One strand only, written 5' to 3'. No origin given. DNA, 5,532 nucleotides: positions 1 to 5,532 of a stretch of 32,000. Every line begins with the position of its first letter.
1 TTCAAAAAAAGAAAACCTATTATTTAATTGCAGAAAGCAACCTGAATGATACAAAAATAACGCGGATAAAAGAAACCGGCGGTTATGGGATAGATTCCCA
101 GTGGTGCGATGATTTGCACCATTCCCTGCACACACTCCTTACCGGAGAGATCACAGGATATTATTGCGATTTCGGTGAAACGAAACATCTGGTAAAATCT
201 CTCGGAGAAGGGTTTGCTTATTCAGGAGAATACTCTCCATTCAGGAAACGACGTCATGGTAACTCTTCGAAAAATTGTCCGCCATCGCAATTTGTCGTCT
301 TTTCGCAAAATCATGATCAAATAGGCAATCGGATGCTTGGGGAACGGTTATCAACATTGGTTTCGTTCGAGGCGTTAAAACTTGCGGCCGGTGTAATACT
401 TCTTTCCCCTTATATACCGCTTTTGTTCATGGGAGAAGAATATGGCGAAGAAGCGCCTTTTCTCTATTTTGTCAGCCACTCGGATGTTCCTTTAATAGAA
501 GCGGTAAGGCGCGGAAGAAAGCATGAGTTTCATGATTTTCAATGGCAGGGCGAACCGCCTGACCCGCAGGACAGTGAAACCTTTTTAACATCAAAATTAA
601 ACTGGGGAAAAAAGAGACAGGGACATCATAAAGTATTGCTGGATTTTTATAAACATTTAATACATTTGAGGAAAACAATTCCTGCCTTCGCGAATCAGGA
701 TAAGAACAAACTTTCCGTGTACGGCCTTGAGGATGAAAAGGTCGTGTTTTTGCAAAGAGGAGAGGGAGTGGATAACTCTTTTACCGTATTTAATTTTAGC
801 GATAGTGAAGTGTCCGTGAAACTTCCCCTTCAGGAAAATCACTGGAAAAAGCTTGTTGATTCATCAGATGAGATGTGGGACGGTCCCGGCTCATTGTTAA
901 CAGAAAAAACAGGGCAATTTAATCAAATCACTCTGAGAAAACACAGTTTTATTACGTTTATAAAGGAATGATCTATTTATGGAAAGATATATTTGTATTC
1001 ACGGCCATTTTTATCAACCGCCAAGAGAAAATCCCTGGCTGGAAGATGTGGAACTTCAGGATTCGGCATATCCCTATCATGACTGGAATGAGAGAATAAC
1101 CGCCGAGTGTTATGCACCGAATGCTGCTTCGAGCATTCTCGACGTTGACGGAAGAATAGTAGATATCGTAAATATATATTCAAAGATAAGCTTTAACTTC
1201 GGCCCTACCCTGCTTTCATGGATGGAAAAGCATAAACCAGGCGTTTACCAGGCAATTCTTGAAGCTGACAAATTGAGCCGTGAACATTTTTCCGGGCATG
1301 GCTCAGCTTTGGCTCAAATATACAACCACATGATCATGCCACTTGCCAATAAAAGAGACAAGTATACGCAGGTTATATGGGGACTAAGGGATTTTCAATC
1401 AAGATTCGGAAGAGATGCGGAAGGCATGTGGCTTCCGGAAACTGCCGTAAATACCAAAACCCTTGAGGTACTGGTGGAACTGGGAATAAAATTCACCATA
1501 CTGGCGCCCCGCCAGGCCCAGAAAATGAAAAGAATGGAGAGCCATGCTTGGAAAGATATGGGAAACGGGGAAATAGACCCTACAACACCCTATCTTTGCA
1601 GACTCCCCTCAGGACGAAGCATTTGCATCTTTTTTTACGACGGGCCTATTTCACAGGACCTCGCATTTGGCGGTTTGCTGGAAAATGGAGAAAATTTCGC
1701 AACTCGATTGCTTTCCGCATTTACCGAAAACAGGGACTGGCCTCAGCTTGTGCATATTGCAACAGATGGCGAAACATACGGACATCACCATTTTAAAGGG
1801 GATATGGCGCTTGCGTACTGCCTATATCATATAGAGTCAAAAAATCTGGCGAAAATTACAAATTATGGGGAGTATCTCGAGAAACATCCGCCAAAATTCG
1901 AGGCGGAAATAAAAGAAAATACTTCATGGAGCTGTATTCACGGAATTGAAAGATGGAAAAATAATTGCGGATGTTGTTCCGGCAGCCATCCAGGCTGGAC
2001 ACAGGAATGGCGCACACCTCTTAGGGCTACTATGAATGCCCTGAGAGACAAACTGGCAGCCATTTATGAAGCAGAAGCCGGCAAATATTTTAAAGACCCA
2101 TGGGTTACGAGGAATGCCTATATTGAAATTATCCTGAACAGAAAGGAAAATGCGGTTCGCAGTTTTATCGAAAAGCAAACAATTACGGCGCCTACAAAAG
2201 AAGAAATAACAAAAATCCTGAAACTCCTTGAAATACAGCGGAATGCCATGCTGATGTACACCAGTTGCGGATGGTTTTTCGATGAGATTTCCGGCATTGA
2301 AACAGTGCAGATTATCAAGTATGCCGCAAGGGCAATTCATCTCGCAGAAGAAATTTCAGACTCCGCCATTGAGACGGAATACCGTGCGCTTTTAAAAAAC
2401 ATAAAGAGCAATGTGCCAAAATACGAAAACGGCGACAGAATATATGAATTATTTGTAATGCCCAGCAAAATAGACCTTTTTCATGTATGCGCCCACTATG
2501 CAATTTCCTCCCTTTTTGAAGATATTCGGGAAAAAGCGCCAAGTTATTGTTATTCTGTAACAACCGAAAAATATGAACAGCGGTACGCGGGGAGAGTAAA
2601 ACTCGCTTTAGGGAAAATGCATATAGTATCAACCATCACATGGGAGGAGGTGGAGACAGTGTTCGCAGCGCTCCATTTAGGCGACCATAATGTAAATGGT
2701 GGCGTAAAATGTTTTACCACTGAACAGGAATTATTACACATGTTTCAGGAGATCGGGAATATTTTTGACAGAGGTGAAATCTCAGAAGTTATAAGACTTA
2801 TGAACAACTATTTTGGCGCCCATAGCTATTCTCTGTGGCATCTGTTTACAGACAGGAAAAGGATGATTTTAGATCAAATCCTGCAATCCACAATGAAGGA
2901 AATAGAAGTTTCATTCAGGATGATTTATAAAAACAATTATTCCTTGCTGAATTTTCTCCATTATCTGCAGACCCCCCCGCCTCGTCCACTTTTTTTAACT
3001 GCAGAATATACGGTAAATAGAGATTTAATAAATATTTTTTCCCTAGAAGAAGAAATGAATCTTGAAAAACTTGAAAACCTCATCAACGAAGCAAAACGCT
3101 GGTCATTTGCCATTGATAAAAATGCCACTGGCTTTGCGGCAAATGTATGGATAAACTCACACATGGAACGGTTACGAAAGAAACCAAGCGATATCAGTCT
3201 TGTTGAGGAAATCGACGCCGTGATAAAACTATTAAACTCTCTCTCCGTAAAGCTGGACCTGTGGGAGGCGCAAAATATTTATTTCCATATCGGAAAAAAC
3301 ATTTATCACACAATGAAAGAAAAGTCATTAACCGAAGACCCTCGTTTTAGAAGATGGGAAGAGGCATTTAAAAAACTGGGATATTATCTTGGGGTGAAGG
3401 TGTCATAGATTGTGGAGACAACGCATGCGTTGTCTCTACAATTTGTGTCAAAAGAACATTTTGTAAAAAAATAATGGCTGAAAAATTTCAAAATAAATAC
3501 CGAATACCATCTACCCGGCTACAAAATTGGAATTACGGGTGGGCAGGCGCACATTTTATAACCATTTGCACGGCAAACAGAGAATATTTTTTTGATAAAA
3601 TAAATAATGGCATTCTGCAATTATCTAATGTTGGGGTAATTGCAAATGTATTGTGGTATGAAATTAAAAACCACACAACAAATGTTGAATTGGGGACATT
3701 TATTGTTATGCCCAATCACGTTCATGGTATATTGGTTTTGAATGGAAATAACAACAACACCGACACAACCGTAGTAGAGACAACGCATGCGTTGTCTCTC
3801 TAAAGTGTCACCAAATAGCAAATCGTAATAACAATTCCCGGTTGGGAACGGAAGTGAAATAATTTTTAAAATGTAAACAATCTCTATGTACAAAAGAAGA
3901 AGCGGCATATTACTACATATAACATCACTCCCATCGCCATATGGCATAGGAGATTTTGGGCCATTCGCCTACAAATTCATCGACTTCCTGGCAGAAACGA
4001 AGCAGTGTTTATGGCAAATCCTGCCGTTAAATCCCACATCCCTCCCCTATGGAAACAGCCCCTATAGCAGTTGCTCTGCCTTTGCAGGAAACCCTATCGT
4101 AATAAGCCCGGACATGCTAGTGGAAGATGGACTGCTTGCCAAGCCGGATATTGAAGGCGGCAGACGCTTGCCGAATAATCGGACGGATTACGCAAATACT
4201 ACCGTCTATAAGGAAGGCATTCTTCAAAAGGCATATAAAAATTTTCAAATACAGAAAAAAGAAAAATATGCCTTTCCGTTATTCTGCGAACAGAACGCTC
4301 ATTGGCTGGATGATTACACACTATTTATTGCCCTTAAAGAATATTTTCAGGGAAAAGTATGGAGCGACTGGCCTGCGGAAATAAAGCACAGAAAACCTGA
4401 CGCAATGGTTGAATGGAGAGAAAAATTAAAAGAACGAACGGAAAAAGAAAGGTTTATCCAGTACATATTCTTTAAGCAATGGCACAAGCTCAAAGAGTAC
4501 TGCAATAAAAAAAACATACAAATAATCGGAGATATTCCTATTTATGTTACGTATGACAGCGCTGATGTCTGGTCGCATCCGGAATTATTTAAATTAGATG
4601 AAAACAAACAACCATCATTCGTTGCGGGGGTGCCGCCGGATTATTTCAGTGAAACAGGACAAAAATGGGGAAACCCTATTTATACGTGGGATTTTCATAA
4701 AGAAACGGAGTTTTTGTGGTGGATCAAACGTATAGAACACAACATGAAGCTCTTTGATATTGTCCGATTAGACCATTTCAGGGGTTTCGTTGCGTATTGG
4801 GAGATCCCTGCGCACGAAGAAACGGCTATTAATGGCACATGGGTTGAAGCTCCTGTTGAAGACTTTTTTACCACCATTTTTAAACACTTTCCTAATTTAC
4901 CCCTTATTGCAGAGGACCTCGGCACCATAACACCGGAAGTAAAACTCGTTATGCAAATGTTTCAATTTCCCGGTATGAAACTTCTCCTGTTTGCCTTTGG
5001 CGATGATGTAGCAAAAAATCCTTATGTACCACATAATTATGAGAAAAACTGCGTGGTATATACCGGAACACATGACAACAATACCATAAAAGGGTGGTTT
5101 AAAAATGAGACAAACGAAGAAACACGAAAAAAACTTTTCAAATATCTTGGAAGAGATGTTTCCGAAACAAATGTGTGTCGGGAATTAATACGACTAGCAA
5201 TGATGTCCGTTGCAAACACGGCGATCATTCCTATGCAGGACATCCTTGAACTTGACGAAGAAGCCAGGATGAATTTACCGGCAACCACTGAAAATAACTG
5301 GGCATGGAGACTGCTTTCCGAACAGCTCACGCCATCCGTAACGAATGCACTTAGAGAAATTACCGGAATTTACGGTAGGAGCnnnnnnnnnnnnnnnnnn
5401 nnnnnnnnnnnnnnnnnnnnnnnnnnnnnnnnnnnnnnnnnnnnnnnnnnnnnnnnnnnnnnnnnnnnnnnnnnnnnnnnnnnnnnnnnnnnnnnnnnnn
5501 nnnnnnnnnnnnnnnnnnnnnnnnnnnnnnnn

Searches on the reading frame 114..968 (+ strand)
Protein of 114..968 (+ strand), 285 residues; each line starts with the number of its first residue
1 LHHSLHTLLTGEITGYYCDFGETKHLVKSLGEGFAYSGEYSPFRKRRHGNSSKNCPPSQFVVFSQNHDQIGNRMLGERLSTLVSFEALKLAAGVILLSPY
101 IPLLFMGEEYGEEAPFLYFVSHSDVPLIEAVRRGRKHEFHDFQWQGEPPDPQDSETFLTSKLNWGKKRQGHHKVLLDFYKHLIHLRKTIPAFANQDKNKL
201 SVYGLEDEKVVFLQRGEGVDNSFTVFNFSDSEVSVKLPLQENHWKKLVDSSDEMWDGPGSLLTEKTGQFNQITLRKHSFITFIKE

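Call 41: search_protein_families(library=pfam, proteins=[window:114-968:+], max_evalue=0.0001)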
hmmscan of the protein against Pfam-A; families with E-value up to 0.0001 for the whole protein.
window:114-968:+ (285 aa): 1 family
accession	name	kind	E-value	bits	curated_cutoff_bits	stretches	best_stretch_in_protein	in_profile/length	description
PF11941.14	DUF3459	-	4e-09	37.2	22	1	178-257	1-76/90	Domain of unknown function (DUF3459)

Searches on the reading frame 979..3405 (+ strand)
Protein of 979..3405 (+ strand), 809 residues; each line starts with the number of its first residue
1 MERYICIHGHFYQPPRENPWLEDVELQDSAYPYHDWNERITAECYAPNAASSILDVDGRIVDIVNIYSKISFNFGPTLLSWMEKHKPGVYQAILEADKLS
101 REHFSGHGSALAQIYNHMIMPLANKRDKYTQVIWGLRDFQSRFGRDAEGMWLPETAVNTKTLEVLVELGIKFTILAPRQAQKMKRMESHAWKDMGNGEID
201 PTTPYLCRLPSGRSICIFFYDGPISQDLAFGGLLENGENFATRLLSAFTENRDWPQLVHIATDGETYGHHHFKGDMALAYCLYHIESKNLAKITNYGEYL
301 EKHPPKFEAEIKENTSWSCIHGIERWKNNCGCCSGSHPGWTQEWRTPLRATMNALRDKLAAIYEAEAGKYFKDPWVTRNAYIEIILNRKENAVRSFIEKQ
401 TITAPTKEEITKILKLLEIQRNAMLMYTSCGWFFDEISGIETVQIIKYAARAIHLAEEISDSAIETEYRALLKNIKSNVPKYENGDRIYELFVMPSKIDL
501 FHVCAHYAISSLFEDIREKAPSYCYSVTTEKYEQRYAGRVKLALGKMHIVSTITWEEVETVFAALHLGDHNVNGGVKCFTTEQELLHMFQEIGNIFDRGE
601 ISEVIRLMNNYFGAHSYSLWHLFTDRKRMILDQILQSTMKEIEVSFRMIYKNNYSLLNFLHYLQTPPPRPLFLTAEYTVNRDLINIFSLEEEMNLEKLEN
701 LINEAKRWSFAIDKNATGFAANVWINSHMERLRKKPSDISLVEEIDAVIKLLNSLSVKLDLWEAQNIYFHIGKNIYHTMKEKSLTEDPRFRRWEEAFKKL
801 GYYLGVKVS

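Call 41: search_protein_families(library=pfam, proteins=[window:979-3405:+], max_evalue=0.0001)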
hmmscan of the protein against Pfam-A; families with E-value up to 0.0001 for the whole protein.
window:979-3405:+ (809 aa): 2 families
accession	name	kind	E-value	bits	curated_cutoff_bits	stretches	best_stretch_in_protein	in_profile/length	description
PF12055.13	DUF3536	-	1.3e-111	373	25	1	340-623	1-284/284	Domain of unknown function (DUF3536)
PF03065.20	Glyco_hydro_57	-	1.5e-17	64.3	21.2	1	70-306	71-285/291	Glycosyl hydrolase family 57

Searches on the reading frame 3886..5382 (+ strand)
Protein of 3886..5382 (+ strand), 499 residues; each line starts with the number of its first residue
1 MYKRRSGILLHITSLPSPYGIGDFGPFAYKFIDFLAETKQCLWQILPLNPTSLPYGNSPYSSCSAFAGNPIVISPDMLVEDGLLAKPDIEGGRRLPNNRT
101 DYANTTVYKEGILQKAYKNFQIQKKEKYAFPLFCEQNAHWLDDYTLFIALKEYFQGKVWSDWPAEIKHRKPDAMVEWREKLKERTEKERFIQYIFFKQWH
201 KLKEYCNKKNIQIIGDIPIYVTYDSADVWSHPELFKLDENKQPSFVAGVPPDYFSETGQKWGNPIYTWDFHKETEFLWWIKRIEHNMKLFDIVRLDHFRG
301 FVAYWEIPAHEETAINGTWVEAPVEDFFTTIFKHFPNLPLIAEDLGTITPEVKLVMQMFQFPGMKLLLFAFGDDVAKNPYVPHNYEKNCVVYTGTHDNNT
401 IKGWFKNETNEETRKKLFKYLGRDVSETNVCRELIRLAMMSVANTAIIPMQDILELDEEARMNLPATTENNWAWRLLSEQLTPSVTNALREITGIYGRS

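Call 41: search_protein_families(library=pfam, proteins=[window:3886-5382:+], max_evalue=0.0001)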
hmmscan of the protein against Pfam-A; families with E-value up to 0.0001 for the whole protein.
window:3886-5382:+ (499 aa): 1 family
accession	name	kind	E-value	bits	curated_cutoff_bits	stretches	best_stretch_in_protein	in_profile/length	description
PF02446.23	Glyco_hydro_77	-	1e-186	621.8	25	1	10-481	1-464/465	4-alpha-glucanotransferase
